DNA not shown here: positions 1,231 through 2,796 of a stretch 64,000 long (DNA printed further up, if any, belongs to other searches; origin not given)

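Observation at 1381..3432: Radical SAM/SPASM enzyme translationally coupled to two paralogous zinc-ribbon/TM/acidic Cys-motif small proteins: candidate undescribed modification system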

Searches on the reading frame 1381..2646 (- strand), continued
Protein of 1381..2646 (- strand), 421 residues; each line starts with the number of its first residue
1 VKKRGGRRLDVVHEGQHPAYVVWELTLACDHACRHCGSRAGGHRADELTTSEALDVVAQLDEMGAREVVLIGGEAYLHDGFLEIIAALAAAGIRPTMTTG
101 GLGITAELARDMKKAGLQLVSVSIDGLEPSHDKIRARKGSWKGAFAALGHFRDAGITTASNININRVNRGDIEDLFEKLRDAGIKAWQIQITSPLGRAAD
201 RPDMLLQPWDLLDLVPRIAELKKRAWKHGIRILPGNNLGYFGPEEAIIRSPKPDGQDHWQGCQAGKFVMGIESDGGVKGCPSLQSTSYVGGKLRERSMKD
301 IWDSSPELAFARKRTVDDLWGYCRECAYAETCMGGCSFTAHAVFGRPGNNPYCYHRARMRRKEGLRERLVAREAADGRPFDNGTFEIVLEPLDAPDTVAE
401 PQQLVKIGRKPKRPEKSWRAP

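Call 30: search_protein_families(library=ncbifam, proteins=[L022:3977-5212:+, L024:3998-5152:+, L025:1252-2370:+, L036:2480-3526:+, L026:4001-5032:+], max_evalue=1e-40)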
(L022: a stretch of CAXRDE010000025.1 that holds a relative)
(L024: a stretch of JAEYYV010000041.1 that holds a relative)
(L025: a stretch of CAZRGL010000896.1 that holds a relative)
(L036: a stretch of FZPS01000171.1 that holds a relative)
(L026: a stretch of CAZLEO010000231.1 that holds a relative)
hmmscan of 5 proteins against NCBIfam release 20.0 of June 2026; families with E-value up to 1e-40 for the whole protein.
L022:3977-5212:+ (412 aa): 5 families
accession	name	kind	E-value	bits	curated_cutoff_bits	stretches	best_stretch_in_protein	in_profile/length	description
TIGR04103.1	rSAM_nif11_3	equivalog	6.2e-128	426.9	725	1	22-401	5-386/412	nif11-class peptide radical SAM maturase 3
TIGR03913.1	rad_SAM_trio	equivalog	4.4e-113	378.2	591.75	1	16-398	13-393/477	GDL motif peptide-associated radical SAM/SPASM maturase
TIGR04133.1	rSAM_w_lipo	hypoth_equivalog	1.2e-44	152.7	425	1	17-341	19-332/350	TIGR04133 family radical SAM/SPASM protein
TIGR04053.2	TIGR04053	equivalog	1.1e-43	149.9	395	0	20-207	6-198/366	TIGR04053 family radical SAM/SPASM domain-containing protein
TIGR04545.1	rSAM_ahbD_hemeb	equivalog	7.8e-41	140.6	500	0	24-204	2-184/339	heme b synthase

L024:3998-5152:+ (385 aa): 4 families
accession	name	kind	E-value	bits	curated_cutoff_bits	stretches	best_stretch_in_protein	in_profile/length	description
TIGR04103.1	rSAM_nif11_3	equivalog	1.4e-144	481.7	725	1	7-380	3-381/412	nif11-class peptide radical SAM maturase 3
TIGR03913.1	rad_SAM_trio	equivalog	1.6e-129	432.4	591.75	1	5-384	15-395/477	GDL motif peptide-associated radical SAM/SPASM maturase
TIGR04133.1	rSAM_w_lipo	hypoth_equivalog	1e-41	143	425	1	10-344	25-347/350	TIGR04133 family radical SAM/SPASM protein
TIGR04053.2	TIGR04053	equivalog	5.4e-41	141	395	0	3-194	2-198/366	TIGR04053 family radical SAM/SPASM domain-containing protein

L025:1252-2370:+ (373 aa): 5 families
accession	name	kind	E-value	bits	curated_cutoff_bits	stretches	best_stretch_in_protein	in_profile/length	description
TIGR04103.1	rSAM_nif11_3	equivalog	7.8e-89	298.1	725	1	14-356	6-349/412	nif11-class peptide radical SAM maturase 3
TIGR03913.1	rad_SAM_trio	equivalog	6.5e-84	282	591.75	1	10-355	16-358/477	GDL motif peptide-associated radical SAM/SPASM maturase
TIGR04133.1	rSAM_w_lipo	hypoth_equivalog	1e-47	162.8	425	1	15-332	26-331/350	TIGR04133 family radical SAM/SPASM protein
TIGR04545.1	rSAM_ahbD_hemeb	equivalog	8.3e-47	160.3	500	0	15-208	2-197/339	heme b synthase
TIGR04055.1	rSAM_NirJ2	equivalog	3.6e-42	145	500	1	16-352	3-325/326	putative heme d1 biosynthesis radical SAM protein NirJ2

L036:2480-3526:+ (349 aa): 3 families
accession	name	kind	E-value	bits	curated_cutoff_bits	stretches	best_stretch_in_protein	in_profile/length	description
TIGR04103.1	rSAM_nif11_3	equivalog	1.2e-75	254.6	725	1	9-341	5-344/412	nif11-class peptide radical SAM maturase 3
TIGR03913.1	rad_SAM_trio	equivalog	1.7e-74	251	591.75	1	5-341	15-354/477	GDL motif peptide-associated radical SAM/SPASM maturase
TIGR04133.1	rSAM_w_lipo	hypoth_equivalog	1.7e-51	175.2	425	1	11-339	26-344/350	TIGR04133 family radical SAM/SPASM protein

L026:4001-5032:+ (344 aa): 2 families
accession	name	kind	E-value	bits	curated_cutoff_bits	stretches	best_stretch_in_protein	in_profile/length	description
TIGR03913.1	rad_SAM_trio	equivalog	4e-52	177.2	591.75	1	3-339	20-353/477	GDL motif peptide-associated radical SAM/SPASM maturase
TIGR04103.1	rSAM_nif11_3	equivalog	3.8e-51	174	725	1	4-339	7-343/412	nif11-class peptide radical SAM maturase 3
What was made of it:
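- Closest known: NCBIfam TIGR04103. Different: The same holds for the Sericytochromatia and L024 enzymes (call 30).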

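Call 31: search_solved_structures(query=window:1381-2646:-, max_evalue=0.00001)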
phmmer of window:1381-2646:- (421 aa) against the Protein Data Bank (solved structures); distinct sequences matched with E-value up to 0.00001: 4.
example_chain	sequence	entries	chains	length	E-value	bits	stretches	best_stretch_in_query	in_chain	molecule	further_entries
6efn_A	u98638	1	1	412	2.8e-19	72.5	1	19-201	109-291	Sporulation killing factor maturation protein SkfB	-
6c8v_A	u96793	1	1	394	9.9e-12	47.6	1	17-355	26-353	Coenzyme PQQ synthesis protein E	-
7vob_C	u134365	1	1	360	5.8e-08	35.2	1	20-203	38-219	Cytosylglucuronate decarboxylase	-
7voc_C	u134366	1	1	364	6e-08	35.2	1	20-203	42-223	Cytosylglucuronate decarboxylase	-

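Call 38: list_cluster_members(proteins=[window:1381-2646:-, window:2652-3008:-, window:3136-3396:-])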
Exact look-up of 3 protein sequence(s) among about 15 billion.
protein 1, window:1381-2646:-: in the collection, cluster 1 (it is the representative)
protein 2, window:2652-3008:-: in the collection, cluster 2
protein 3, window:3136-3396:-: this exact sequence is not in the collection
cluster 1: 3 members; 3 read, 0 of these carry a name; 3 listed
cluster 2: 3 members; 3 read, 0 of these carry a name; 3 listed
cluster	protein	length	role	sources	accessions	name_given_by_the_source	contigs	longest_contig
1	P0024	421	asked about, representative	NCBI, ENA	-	-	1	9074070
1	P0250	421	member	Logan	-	-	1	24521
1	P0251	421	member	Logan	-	-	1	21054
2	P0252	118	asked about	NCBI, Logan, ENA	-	-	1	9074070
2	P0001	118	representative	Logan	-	-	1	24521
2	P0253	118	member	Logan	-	-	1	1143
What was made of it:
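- Tried and rejected: Exact look-up of the window proteins returned no names or accessions (call 38).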

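Call 61: predict_structure(alignment_id=A4)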
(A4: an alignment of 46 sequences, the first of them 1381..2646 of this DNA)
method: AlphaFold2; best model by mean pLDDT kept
length: 421 residues; sequences in the alignment: 46
mean_pLDDT: 85.4   pTM: 0.87
mean pLDDT of the five models: 85.4, 85.2, 85.1, 81.8, 79.7
residues with pLDDT >= 90: 214; 70-90: 148; 50-70: 47; < 50: 12
segments of 3 or more residues with pLDDT < 50: 1-10
pLDDT, mean of each block of 10 residues (from residue 1): 38 77 88 63 83 98 96 89 98 96 95 98 95 87 97 98 92 98 95 71 90 95 95 77 83 67 76 88 68 95 85 82 87 70 80 92 95 80 88 91 82 74 58
secondary structure, 60 per line:
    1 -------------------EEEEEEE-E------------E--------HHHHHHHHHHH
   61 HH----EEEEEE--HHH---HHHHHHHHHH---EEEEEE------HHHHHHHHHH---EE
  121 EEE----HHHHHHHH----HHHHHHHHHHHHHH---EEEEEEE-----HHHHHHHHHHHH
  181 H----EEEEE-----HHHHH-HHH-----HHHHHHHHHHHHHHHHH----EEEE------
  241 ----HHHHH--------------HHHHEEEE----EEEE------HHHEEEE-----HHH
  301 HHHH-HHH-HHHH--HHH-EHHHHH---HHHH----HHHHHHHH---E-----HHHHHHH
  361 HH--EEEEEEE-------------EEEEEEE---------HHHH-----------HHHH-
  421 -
elements in order: E20-26 H50-62 E67-72 H81-90 E94-99 H106-115 E119-123 H128-135 H140-153 E157-163 H169-181 E186-190 H196-200 H210-226 E231-234 H245-249 H264-267 E268-271 E276-279 E289-292 H298-304 H310-313 H321-325 H329-332 H337-344 H354-362 E365-371 E385-391 H401-404 H416-419
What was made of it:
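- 1381..2646 (-): Radical SAM/SPASM enzyme, 421 aa, GTG start. AF2 model has pLDDT 85 (call 61).
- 1474..1554 (-): C-terminal beta-hairpin extension after SPASM (residues 365-391, conserved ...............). Candidate docking element for the partner (inferred). AF2 strands 365-371 and 385-391 (call 61).
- On Radical SAM superfamily (PF04055): AF2 gives an alternating beta/alpha core (call 61).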

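Call 64: fold_search(model_id=the predicted structure, library=pdb)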
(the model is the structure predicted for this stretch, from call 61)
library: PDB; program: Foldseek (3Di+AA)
matches with E <= 10: 1862; with E <= 0.001: 281
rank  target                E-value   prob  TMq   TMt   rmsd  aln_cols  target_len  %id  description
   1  6efn                  7.7e-19  1.00  0.56  0.61   3.5       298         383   24  Structure of a RiPP maturase, SkfB (released 2018-10-24)
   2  6c8v                  1.2e-16  1.00  0.60  0.78   4.2       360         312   20  X-ray structure of PqqE from Methylobacterium extorquens (released 2018-02-14)
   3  5v1s_A                3.4e-15  1.00  0.60  0.60   4.7       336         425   16  Crystal structure of Streptococcus suis SuiB bound to S-adenosylmethionine (released 2017-08-30)
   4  5v1q_A                5.2e-15  1.00  0.59  0.58   5.6       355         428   15  Crystal structure of Streptococcus suis SuiB (released 2017-08-30)
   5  5v1t_A                1.7e-14  1.00  0.60  0.57   5.1       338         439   15  Crystal structure of Streptococcus suis SuiB bound to precursor peptide SuiA (released 2017-08-30)
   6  5v1q_B                3.3e-14  1.00  0.58  0.56   5.2       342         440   15  Crystal structure of Streptococcus suis SuiB (released 2017-08-30)
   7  5v1s_B                2.0e-13  1.00  0.58  0.57   5.1       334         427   15  Crystal structure of Streptococcus suis SuiB bound to S-adenosylmethionine (released 2017-08-30)
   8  4k39_B                6.6e-13  1.00  0.60  0.69   5.2       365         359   18  Native anSMEcpe with bound AdoMet and Cp18Cys peptide (released 2013-05-08)
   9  7vob                  8.4e-13  1.00  0.55  0.69   8.2       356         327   18  The crystal structure of a Radical SAM Enzyme BlsE involved in the Biosynthesis of Blasticidin S (released 2022-05-04)
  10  4k39_A                9.5e-13  1.00  0.60  0.69   5.1       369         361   16  Native anSMEcpe with bound AdoMet and Cp18Cys peptide (released 2013-05-08)
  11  4k36_B                1.4e-12  1.00  0.60  0.68   5.2       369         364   17  His6 tagged anSMEcpe with bound AdoMet (released 2013-05-08)
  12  4k37_B                1.7e-12  1.00  0.60  0.68   5.1       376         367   16  Native anSMEcpe with bound AdoMet (released 2013-05-08)
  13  4k37_A                1.8e-12  1.00  0.59  0.67   5.2       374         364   17  Native anSMEcpe with bound AdoMet (released 2013-05-08)
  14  4k38_A                2.1e-12  1.00  0.59  0.66   5.2       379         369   17  Native anSMEcpe with bound AdoMet and Kp18Cys peptide (released 2013-05-08)
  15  4k38_B                1.0e-11  1.00  0.61  0.70   5.1       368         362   16  Native anSMEcpe with bound AdoMet and Kp18Cys peptide (released 2013-05-08)
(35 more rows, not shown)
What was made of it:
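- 1381..2646 (-): Nearest solved folds are SkfB, PqqE, SuiB and anSME (call 64).
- Closest known: QhpD/QhpC. Same: In both, a cytoplasmic SPASM enzyme modifies a protein that is then exported (established knowledge). anSME is among the nearest solved folds (call 64).
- Closest known: Ranthipeptide/sactipeptide systems. Same: SkfB is the closest solved structure (calls 31, 64).
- The nearest solved folds are the peptide- or protein-modifying enzymes SkfB, PqqE, SuiB and anSME (calls 31, 64). From established knowledge, sactipeptide synthases such as SkfB are SPASM or twitch enzymes, and SkfB is the closest solved structure (calls 31, 64).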

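Call 75: find_encoding_contigs(protein=P0049, flank=3000, max_places=2)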
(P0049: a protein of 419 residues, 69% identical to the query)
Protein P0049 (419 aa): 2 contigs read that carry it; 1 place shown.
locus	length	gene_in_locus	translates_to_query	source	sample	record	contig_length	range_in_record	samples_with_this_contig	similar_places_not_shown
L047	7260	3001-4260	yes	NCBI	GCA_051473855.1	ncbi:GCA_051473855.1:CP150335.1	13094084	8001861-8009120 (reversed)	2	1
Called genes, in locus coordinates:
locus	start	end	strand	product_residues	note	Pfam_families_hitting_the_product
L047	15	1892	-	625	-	PF03150:CCP_MauG (faint), PF13442:Cytochrome_CBB3 (faint), PF00034:Cytochrom_C (weak)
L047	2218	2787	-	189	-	PF11617:Cu-binding_MopE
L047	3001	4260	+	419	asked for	PF04055:Radical_SAM, PF13186:SPASM (weak)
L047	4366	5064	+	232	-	PF04299:FMN_bind_2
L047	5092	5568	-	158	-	PF13411:MerR_1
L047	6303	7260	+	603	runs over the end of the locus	-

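Call 82: search_protein_families(library=pfam, proteins=[L024:5131-5502:+, L047:2218-2787:-], max_evalue=0.01)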
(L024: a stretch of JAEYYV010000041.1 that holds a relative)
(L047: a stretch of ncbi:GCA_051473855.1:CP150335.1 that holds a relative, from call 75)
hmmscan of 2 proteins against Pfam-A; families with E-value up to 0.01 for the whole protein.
L024:5131-5502:+ (123 aa): 0 families

L047:2218-2787:- (189 aa): 1 family
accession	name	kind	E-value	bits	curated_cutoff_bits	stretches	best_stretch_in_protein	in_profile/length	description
PF11617.13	Cu-binding_MopE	-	1.5e-09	38.4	27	1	92-117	1-25/30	Putative metal-binding motif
